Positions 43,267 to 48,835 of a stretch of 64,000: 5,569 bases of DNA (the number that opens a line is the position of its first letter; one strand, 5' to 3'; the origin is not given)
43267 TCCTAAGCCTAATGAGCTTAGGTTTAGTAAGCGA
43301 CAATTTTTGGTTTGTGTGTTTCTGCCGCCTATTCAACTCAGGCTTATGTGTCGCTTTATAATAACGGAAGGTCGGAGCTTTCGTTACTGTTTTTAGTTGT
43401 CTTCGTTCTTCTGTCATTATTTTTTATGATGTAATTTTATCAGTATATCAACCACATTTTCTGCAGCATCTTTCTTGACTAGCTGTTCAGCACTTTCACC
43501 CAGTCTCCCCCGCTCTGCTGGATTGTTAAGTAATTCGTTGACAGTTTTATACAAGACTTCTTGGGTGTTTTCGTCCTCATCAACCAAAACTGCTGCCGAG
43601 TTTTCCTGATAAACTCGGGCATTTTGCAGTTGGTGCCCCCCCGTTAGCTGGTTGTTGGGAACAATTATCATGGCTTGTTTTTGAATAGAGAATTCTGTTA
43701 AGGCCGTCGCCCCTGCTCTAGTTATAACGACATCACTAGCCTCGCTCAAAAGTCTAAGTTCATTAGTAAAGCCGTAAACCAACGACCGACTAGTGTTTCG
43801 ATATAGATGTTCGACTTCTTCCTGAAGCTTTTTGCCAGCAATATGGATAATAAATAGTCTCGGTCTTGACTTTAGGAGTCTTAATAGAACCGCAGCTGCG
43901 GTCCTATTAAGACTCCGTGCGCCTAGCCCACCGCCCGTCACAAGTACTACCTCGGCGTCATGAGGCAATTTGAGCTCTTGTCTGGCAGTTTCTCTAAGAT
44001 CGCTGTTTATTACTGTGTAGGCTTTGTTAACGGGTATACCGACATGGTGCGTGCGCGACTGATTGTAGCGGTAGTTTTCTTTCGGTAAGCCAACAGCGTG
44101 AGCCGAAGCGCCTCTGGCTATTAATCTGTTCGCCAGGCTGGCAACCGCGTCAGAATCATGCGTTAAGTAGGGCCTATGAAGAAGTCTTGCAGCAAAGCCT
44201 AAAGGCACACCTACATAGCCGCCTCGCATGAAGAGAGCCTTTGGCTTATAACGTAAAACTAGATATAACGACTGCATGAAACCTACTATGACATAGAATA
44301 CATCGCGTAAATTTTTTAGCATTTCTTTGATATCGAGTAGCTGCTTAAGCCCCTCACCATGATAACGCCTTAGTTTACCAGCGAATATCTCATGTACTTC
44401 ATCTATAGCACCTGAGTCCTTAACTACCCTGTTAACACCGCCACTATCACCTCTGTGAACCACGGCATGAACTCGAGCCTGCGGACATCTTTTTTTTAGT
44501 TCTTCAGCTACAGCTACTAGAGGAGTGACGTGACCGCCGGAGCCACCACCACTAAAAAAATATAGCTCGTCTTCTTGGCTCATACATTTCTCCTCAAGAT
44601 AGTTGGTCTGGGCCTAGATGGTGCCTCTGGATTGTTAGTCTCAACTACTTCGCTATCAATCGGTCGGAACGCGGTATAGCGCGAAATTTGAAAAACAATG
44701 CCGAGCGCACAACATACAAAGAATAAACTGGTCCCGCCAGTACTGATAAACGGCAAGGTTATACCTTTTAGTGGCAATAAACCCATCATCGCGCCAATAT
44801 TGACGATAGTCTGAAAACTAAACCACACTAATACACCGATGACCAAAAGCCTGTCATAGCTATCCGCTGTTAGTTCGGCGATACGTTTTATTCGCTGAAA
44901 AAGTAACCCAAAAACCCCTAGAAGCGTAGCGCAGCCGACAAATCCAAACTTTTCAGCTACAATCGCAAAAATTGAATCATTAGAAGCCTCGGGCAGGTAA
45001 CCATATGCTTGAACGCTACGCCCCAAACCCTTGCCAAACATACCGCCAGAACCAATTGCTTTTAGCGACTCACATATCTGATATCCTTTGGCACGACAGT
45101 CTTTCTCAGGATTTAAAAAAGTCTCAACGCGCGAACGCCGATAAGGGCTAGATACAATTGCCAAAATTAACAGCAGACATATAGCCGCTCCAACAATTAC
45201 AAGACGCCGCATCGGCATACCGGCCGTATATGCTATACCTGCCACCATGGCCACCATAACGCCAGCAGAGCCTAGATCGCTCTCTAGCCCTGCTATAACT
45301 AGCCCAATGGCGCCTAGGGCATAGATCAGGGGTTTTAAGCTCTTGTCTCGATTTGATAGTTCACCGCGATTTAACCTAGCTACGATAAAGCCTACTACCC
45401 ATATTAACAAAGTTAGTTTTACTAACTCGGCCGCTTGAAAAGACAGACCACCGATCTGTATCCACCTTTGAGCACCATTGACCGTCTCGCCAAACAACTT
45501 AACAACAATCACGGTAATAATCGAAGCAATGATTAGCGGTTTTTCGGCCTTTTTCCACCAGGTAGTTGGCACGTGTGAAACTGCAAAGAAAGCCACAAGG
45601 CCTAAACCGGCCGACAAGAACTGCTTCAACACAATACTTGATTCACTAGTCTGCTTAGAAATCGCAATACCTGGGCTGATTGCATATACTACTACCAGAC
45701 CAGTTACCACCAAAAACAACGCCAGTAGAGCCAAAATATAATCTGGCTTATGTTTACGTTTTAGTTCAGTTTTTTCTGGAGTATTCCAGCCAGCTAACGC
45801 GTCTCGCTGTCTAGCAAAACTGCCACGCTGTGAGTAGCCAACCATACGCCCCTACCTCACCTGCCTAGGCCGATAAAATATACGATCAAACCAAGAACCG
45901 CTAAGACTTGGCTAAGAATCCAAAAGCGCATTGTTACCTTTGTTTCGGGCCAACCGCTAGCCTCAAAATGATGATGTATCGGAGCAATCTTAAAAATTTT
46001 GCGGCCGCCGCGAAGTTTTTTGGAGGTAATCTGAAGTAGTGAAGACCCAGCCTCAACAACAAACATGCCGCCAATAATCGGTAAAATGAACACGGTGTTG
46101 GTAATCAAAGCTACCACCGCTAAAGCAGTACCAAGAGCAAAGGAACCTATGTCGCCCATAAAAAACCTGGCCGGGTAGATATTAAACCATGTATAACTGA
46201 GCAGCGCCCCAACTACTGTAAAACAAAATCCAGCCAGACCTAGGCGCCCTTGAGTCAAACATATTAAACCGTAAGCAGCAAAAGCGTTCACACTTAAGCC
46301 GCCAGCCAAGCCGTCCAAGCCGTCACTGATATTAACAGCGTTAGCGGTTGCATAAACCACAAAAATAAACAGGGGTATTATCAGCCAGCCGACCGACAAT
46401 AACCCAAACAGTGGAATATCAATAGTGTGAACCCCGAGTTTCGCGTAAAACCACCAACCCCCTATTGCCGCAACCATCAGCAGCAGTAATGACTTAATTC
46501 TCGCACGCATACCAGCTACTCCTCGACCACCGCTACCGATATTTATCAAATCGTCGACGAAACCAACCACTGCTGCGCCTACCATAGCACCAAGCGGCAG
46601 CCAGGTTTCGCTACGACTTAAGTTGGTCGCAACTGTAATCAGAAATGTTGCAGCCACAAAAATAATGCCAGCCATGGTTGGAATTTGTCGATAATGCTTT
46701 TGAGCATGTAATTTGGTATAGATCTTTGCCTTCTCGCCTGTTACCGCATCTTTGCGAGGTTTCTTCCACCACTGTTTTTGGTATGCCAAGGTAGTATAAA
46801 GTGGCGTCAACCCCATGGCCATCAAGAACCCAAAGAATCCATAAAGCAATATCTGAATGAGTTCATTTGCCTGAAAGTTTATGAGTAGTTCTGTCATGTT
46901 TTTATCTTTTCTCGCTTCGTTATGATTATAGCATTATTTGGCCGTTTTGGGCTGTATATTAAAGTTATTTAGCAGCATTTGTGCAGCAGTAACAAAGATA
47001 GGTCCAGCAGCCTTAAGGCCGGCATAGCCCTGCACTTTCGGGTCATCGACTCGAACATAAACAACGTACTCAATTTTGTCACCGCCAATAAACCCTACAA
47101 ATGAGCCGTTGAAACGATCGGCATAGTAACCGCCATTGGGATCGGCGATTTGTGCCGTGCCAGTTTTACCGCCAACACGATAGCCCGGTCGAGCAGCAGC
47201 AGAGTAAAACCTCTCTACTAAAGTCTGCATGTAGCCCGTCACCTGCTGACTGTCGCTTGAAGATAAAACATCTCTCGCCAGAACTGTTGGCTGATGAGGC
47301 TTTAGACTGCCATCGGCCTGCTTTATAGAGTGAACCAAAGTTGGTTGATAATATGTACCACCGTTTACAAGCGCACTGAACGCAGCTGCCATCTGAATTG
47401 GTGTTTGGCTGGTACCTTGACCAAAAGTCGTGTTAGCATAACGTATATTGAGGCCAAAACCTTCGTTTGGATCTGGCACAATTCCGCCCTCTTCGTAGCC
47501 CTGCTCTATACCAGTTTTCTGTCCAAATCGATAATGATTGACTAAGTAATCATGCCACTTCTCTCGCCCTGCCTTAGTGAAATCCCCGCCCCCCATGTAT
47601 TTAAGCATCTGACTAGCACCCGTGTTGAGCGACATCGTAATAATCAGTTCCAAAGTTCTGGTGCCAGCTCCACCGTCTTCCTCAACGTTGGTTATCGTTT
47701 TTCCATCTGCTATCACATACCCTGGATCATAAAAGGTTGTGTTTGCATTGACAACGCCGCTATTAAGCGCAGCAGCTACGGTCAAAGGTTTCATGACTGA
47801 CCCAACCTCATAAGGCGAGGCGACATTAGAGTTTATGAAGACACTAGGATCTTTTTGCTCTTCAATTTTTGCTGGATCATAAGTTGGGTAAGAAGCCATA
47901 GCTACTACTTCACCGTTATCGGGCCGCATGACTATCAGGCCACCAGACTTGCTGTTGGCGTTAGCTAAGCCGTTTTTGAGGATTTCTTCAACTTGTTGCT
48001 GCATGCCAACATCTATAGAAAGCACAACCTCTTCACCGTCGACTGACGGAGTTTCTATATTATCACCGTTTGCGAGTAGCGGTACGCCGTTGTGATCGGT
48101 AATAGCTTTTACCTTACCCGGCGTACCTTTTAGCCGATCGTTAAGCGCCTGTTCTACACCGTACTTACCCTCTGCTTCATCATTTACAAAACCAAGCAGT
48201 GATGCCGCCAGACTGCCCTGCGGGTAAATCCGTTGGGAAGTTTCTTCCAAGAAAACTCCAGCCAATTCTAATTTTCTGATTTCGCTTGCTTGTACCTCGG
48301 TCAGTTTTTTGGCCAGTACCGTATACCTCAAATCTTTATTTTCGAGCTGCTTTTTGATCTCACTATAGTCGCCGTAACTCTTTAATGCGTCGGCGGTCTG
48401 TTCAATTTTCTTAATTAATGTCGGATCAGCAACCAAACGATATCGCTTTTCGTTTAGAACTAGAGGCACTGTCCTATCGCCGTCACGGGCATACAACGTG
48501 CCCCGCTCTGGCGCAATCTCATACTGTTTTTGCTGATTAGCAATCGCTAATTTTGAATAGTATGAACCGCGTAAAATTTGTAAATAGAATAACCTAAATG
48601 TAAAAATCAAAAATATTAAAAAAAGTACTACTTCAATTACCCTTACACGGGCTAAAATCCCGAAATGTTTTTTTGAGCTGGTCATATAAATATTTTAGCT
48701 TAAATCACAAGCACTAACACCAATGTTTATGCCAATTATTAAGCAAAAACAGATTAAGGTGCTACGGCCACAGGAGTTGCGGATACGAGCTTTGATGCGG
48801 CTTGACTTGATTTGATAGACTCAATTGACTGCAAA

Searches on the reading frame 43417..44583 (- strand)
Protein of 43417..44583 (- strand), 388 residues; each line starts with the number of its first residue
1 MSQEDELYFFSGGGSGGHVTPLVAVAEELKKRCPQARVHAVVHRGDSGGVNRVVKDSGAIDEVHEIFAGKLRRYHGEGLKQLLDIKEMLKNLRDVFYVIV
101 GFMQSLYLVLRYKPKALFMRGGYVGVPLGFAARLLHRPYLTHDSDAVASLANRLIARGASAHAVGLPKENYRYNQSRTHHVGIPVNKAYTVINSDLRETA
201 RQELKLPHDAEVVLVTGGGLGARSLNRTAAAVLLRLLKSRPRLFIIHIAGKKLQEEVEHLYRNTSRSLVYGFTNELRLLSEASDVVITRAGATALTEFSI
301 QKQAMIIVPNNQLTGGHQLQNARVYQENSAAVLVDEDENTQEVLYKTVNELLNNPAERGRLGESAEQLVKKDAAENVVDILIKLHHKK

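Call 64: search_protein_families(library=pfam, proteins=[window:43417-44583:-], max_evalue=0.001)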
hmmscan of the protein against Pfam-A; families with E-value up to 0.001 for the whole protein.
window:43417-44583:- (388 aa): 2 families
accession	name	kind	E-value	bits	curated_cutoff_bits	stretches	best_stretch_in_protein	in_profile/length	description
PF04101.22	Glyco_tran_28_C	-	3e-25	89.6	22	1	212-375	1-164/166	Glycosyltransferase family 28 C-terminal domain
PF03033.26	Glyco_transf_28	-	3.6e-17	63.2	26.2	1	9-160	2-135/139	Glycosyltransferase family 28 N-terminal domain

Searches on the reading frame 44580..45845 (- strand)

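Call 64: search_protein_families(library=pfam, proteins=[window:44580-45845:-], max_evalue=0.001)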
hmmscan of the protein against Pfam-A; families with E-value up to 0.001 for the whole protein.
window:44580-45845:- (421 aa): 1 family
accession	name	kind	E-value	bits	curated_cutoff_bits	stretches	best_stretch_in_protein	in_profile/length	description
PF01098.24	FTSW_RODA_SPOVE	-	4.7e-93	312.5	26.4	1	39-391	5-354/356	Cell cycle protein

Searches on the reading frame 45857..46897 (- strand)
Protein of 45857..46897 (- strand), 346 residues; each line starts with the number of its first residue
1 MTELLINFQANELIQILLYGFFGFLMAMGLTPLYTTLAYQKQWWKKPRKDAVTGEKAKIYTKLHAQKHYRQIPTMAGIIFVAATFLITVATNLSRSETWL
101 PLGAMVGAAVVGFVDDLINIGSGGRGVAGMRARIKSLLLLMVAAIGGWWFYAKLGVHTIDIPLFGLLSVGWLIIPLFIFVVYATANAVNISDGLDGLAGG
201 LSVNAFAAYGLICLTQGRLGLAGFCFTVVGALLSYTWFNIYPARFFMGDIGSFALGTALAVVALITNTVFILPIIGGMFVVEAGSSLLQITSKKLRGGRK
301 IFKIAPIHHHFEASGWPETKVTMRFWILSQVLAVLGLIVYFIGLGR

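Call 64: search_protein_families(library=pfam, proteins=[window:45857-46897:-], max_evalue=0.001)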
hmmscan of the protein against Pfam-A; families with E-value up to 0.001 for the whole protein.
window:45857-46897:- (346 aa): 1 family
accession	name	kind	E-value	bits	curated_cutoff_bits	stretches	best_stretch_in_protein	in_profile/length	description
PF00953.26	Glycos_transf_4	-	2e-31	109.6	27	1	101-266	4-159/160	Glycosyl transferase family 4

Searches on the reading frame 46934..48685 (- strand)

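Call 64: search_protein_families(library=pfam, proteins=[window:46934-48685:-], max_evalue=0.001)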
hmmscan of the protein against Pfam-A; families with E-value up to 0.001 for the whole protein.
window:46934-48685:- (583 aa): 3 families
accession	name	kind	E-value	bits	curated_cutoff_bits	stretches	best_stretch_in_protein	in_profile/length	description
PF00905.27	Transpeptidase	-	6.3e-62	209.9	22.1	1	248-564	1-294/299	Penicillin binding protein transpeptidase domain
PF03717.20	PBP_dimer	-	4.7e-18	66.7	24.4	1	57-202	2-175/180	Penicillin-binding Protein dimerisation domain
PF21922.1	PBP_dimer_2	-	8.4e-05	23.2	27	1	151-189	24-61/83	Penicillin binding protein A dimerisation domain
